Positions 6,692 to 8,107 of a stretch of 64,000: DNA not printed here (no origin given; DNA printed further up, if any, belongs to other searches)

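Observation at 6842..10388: Tandemly duplicated two-gene module: Rieske oxygenase translationally coupled to a divergent NeuD-like hexapeptide protein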

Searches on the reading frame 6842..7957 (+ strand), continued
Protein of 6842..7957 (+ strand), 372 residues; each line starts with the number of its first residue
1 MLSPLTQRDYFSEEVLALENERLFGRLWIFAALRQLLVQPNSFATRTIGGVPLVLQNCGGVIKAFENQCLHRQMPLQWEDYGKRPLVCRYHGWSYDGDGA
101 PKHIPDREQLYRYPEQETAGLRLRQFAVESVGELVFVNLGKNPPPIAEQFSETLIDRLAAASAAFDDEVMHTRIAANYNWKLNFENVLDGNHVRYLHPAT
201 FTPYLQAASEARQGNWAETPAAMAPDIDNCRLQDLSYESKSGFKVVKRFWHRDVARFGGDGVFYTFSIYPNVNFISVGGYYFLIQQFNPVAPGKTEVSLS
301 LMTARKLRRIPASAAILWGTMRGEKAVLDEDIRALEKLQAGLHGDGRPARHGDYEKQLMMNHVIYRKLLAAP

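Call 67: predict_structure(alignment_id=A1)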
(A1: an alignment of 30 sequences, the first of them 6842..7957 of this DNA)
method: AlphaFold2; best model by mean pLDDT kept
length: 372 residues; sequences in the alignment: 30
mean_pLDDT: 90.1   pTM: 0.90
mean pLDDT of the five models: 90.1, 89.4, 89.4, 89.5, 87.8
residues with pLDDT >= 90: 269; 70-90: 80; 50-70: 7; < 50: 16
segments of 3 or more residues with pLDDT < 50: 208-222
pLDDT, mean of each block of 10 residues (from residue 1): 92 96 97 96 96 96 97 93 94 95 90 86 97 98 96 97 96 96 82 81 65 40 67 92 87 91 92 95 97 96 96 95 93 95 89 84 92 54
secondary structure, 60 per line:
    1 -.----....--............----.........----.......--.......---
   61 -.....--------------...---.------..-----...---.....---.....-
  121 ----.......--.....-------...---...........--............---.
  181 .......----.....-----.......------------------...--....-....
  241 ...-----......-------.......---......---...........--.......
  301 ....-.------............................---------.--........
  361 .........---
elements in order: H7-10 H13-24 E29-33 H34-37 E42-48 E51-57 E62-66 E81-83 E101-103 H107-111 H115-119 E125-131 E134-138 H152-162 E165-176 H180-187 H192-196 H232-235 E237-243 H249-253 E262-268 E272-277 E281-291 E294-304 H313-340 H353-369

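Call 70: fold_search(model_id=the predicted structure, library=pdb)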
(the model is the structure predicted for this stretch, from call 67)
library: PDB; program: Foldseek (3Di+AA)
matches with E <= 10: 1129; with E <= 0.001: 179
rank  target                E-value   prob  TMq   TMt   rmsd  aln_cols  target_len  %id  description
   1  4qur                  5.6e-23  1.00  0.77  0.69   5.9       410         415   21  Crystal Structure of stachydrine demethylase in complex with cyanide, oxygen, and N-methyl proline in a new orientation (released 2015-07-15)
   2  4qup                  5.9e-23  1.00  0.73  0.66   7.1       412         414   20  Crystal structure of stachydrine demethylase with N-methyl proline from low X-ray dose composite datasets (released 2015-07-15)
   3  3vca                  1.3e-22  1.00  0.75  0.71   6.2       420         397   21  Quaternary Ammonium Oxidative Demethylation: X-ray Crystallographic, Resonance Raman and UV-visible Spectroscopic Analys (released 2012-02-08)
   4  4quq                  2.5e-22  1.00  0.77  0.72   5.5       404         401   20  Crystal structure of stachydrine demethylase in complex with azide (released 2015-07-15)
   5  3n0q                  2.3e-20  1.00  0.74  0.69   7.1       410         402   20  Crystal structure of a Putative aromatic-ring hydroxylating dioxygenase (TM1040_3219) from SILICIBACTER SP. TM1040 at 1. (released 2010-06-09)
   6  7vju_C                2.8e-20  1.00  0.71  0.68   6.2       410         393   19  Crystal Structure of terephthalate dioxygenase from Comamonas testosteroni KF1 (released 2022-04-13)
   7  8h2t_B                7.0e-20  1.00  0.66  0.58   9.4       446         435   18  Cryo-EM structure of IadD/E dioxygenase bound with IAA (released 2023-06-14)
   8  6y9d_A                1.0e-19  1.00  0.70  0.74   5.0       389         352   17  Crystal structure of the quaternary ammonium Rieske monooxygenase CntA in complex with substrate L-Carnitine (released 2020-11-18)
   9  6zgp_C                1.2e-19  1.00  0.74  0.77   5.0       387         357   18  Crystal structure of the quaternary ammonium Rieske monooxygenase CntA in complex with inhibitor MMV12 (MMV020670) (released 2020-11-18)
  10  6zgp_H                1.2e-19  1.00  0.74  0.77   4.6       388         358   18  Crystal structure of the quaternary ammonium Rieske monooxygenase CntA in complex with inhibitor MMV12 (MMV020670) (released 2020-11-18)
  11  6y8j                  1.2e-19  1.00  0.69  0.74   4.6       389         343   18  Crystal structure of the apo form of a quaternary ammonium Rieske monooxygenase CntA (released 2020-11-18)
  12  6zgp_I                1.3e-19  1.00  0.70  0.73   4.6       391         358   18  Crystal structure of the quaternary ammonium Rieske monooxygenase CntA in complex with inhibitor MMV12 (MMV020670) (released 2020-11-18)
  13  6zgp_G                1.6e-19  1.00  0.74  0.75   5.0       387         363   19  Crystal structure of the quaternary ammonium Rieske monooxygenase CntA in complex with inhibitor MMV12 (MMV020670) (released 2020-11-18)
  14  6y8s                  2.0e-19  1.00  0.70  0.74   4.6       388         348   18  Crystal structure of the quaternary ammonium Rieske monooxygenase CntA in complex with substrate gamma-butyrobetaine (released 2020-11-18)
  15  6zgp_K                2.1e-19  1.00  0.71  0.74   5.4       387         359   18  Crystal structure of the quaternary ammonium Rieske monooxygenase CntA in complex with inhibitor MMV12 (MMV020670) (released 2020-11-18)
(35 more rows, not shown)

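Call 73: search_protein_families(library=pfam, proteins=[L002:13-1713:+, L002:2354-3709:+, L002:3785-4693:+, L002:4659-5216:+, L002:6169-7143:+, L002:5565-6167:-, L002:11680-12900:+, L002:13289-14602:+, L002:15168-15977:+, L002:16774-18300:-], max_evalue=0.0001)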
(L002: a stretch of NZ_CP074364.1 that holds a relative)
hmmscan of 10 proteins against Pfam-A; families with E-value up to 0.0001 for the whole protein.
L002:13-1713:+ (567 aa): 3 families
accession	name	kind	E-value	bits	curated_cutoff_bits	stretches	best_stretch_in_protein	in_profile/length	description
PF00005.33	ABC_tran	-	9.9e-15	55.8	25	0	385-440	85-137/137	ABC transporter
PF13304.12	AAA_21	-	5.4e-07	30.4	27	0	416-466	244-295/304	AAA domain, putative AbiEii toxin, Type IV TA system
PF02463.25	SMC_N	-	1.3e-06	28.4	40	0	407-482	135-210/220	RecF/RecN/SMC N terminal domain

L002:2354-3709:+ (452 aa): 2 families
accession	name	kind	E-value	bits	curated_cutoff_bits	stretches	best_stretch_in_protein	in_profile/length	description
PF00378.25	ECH_1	-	1.6e-44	152.6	27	1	206-422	6-216/251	Enoyl-CoA hydratase/isomerase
PF16113.10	ECH_2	-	2.9e-15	57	27.2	1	215-391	11-182/335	Enoyl-CoA hydratase/isomerase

L002:3785-4693:+ (303 aa): 3 families
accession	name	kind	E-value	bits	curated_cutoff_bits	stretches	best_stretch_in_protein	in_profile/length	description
PF02551.21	Acyl_CoA_thio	-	2.7e-42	144.2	21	1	182-286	30-132/132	Acyl-CoA thioesterase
PF20789.3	4HBT_3C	-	1.1e-26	94.1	24.1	1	132-287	1-140/140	Acyl-CoA thioesterase C-terminal domain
PF13622.12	4HBT_3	-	1.5e-19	70.5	24.3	1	38-114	10-83/83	Acyl-CoA thioesterase N-terminal domain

L002:4659-5216:+ (186 aa): 1 family
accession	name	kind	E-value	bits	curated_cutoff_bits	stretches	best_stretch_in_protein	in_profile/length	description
PF09413.15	DUF2007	-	1.2e-05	25.8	25.7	1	17-91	1-65/66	Putative prokaryotic signal transducing protein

L002:6169-7143:+ (325 aa): 3 families
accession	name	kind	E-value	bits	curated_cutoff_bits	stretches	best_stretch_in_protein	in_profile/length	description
PF04377.21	ATE_C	-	1.5e-38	132.6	25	1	181-307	1-120/122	Arginine-tRNA-protein transferase, C terminus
PF04376.19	ATE_N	-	1.3e-22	80.2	27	1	91-161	1-72/72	Arginine-tRNA-protein transferase, N terminus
PF13480.13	Acetyltransf_6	-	8.5e-05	23.2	22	1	160-300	8-143/143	Acetyltransferase (GNAT) domain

L002:5565-6167:- (200 aa): 6 families
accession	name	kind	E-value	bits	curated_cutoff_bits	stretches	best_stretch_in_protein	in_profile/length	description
PF13202.12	EF-hand_5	-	1.7e-26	90.8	25.9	0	150-169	2-21/25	EF hand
PF00036.39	EF-hand_1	-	1.5e-23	81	25.4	0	124-141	5-22/29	EF hand domain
PF13405.12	EF-hand_6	-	9.5e-23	78.2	25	0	60-80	2-22/30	EF-hand domain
PF13499.12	EF-hand_7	-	2.3e-20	73.1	30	2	59-114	3-61/67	EF-hand domain pair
PF10591.15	SPARC_Ca_bdg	-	4.2e-07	30.7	22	0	124-169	59-110/113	Secreted protein acidic and rich in cysteine Ca binding region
PF00404.24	Dockerin_1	-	9.3e-05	23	22.9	0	126-143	34-51/57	Dockerin type I domain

L002:11680-12900:+ (407 aa): 1 family
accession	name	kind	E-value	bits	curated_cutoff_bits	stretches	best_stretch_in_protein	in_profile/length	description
PF01145.31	Band_7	-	8.9e-28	97.9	23.6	1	180-350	2-169/176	SPFH domain / Band 7 family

L002:13289-14602:+ (438 aa): 7 families
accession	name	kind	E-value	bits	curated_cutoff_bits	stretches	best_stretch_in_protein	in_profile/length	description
PF13026.12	DUF3887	-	2e-11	44.8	31.8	1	29-118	1-91/91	Protein of unknown function (DUF3887)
PF12146.15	Hydrolase_4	-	1.4e-10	41.3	27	1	185-397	21-232/239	Serine aminopeptidase, S33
PF00326.27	Peptidase_S9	-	7.4e-10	39.1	22.6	1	223-269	41-87/213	Prolyl oligopeptidase family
PF12697.13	Abhydrolase_6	-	6e-09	37.3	26.3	1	185-398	20-205/217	Alpha/beta hydrolase family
PF01738.24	DLH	-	6e-07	29.7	21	0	149-274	3-125/217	Dienelactone hydrolase family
PF07859.19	Abhydrolase_3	-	1.9e-05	25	25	1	227-276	49-106/210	alpha/beta hydrolase fold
PF00561.26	Abhydrolase_1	-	3e-05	24.2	25.8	0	215-279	47-105/245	alpha/beta hydrolase fold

L002:15168-15977:+ (270 aa): 1 family
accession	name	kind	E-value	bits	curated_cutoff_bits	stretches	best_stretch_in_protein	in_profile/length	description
PF02557.22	VanY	-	5.5e-38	130.2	25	1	142-265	4-130/132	D-alanyl-D-alanine carboxypeptidase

L002:16774-18300:- (508 aa): 0 families

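Call 87: search_protein_families(library=pfam, proteins=[L004:438-1004:+, L004:1017-1706:+, L004:1863-3359:+, L004:3371-3751:+, L004:3747-5216:+, L004:11822-13342:+, L003:1273-3561:-, L003:15531-17867:-, L003:27-1034:+, L003:17842-18429:+], max_evalue=0.0001)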
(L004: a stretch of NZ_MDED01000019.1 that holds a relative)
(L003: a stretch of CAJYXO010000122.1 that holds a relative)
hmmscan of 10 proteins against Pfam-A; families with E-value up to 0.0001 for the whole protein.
L004:438-1004:+ (189 aa): 1 family
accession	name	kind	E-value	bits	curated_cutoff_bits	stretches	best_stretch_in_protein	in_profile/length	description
PF16823.10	tPilZ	-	9.4e-48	162.3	25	1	47-187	1-136/136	Atypical PilZ domain, cyclic di-GMP receptor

L004:1017-1706:+ (230 aa): 3 families
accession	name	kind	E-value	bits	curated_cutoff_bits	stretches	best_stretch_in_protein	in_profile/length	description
PF00072.30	Response_reg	-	1.4e-26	93.2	30.2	1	23-134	1-110/111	Response regulator receiver domain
PF00196.25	GerE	-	1.9e-17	63.1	23.5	1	167-222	2-57/57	Bacterial regulatory proteins, luxR family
PF08281.18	Sigma70_r4_2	-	2e-08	34.2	25.7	1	165-207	8-51/54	Sigma-70, region 4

L004:1863-3359:+ (499 aa): 3 families
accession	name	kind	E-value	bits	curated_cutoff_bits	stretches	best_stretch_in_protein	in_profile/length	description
PF04552.19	Sigma54_DBD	-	2.2e-57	193.7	22.8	1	336-489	4-160/160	Sigma-54, DNA binding domain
PF04963.19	Sigma54_CBD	-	4e-33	115.1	22.9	1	149-320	23-183/185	Sigma-54 factor, core binding domain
PF00309.25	Sigma54_AID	-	3.4e-13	49.6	23.8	1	38-81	3-46/46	Sigma-54 factor, Activator interacting domain (AID)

L004:3371-3751:+ (127 aa): 1 family
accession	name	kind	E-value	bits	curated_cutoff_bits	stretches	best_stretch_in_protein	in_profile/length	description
PF00072.30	Response_reg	-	4.7e-22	78.7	30.2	1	6-113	1-106/111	Response regulator receiver domain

L004:3747-5216:+ (490 aa): 7 families
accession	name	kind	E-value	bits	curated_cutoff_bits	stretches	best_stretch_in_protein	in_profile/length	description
PF00158.32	Sigma54_activat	-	4e-73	245.1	20.2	1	140-305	3-168/168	Sigma-54 interaction domain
PF14532.12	Sigma54_activ_2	-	5.9e-23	82.1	25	1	140-309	2-138/138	Sigma-54 interaction domain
PF25601.1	AAA_lid_14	-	2.2e-21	75.9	27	1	310-384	1-76/87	AAA+ ATPase lid domain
PF06490.17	FleQ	-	1.8e-20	73.7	22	1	5-120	1-107/108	Flagellar regulatory protein FleQ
PF02954.25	HTH_8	-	9.8e-13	48.1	22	1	440-479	3-42/42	Bacterial regulatory protein, Fis family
PF07728.20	AAA_5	-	1.3e-06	28.9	22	1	162-281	2-124/139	AAA domain (dynein-related subfamily)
PF13191.12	AAA_16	-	5.8e-06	27.3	32.6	1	143-198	7-63/167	AAA ATPase domain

L004:11822-13342:+ (507 aa): 1 family
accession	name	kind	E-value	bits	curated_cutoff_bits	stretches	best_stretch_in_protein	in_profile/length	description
PF05050.19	Methyltransf_21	-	1.3e-09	38.8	22.7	1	391-458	76-151/173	Methyltransferase FkbM domain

L003:1273-3561:- (762 aa): 1 family
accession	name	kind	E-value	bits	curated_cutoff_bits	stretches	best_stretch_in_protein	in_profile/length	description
PF00141.28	peroxidase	-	5.5e-72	242.8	27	2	100-409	10-237/237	Peroxidase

L003:15531-17867:- (778 aa): 6 families
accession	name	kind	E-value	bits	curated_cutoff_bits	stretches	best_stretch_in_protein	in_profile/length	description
PF03924.19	CHASE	-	3.7e-68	229.5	25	1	108-295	2-189/189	CHASE domain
PF02518.31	HATPase_c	-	3.7e-24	85.8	26.4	1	643-763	2-109/111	Histidine kinase-, DNA gyrase B-, and HSP90-like ATPase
PF00989.32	PAS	-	3.8e-10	40.2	22.6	1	393-506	2-113/113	PAS fold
PF00512.31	HisKA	-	1.9e-06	28.2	26.9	1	540-599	3-64/66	His Kinase A (phospho-acceptor) domain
PF08448.16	PAS_4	-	3.7e-06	27.6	23.1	1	401-510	4-109/110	PAS fold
PF13188.13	PAS_8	-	6.1e-05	23.2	21.8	0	392-445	1-54/65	PAS domain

L003:27-1034:+ (336 aa): 4 families
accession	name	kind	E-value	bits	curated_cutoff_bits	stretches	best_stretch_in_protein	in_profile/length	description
PF04539.22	Sigma70_r3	-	3.6e-24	85.1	25.3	1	179-254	1-76/78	Sigma-70 region 3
PF04542.20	Sigma70_r2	-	2.2e-23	82.3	24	1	102-170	3-71/71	Sigma-70 region 2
PF04546.19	Sigma70_ner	-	5.2e-22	79.3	29.7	1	2-69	143-210/210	Sigma-70, non-essential region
PF04545.22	Sigma70_r4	-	2.3e-19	69.1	24.1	1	268-321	1-50/50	Sigma-70, region 4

L003:17842-18429:+ (196 aa): 0 families

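Call 93: search_protein_families(library=pfam, proteins=[L081:13557-14888:+, L087:14778-16049:+], max_evalue=0.01)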
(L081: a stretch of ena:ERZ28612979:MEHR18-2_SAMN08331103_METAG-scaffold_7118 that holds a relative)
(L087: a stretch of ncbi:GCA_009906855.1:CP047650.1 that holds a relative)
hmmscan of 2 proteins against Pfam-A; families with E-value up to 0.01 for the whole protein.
L081:13557-14888:+ (444 aa): 1 family
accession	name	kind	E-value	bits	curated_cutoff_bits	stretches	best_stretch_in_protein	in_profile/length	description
PF05050.19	Methyltransf_21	-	1.2e-10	42.3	22.7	1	242-421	1-168/173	Methyltransferase FkbM domain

L087:14778-16049:+ (424 aa): 1 family
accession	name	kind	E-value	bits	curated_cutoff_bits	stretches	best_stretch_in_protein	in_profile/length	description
PF07507.16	WavE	-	0.00083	19.1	27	1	151-296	8-173/305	WavE lipopolysaccharide synthesis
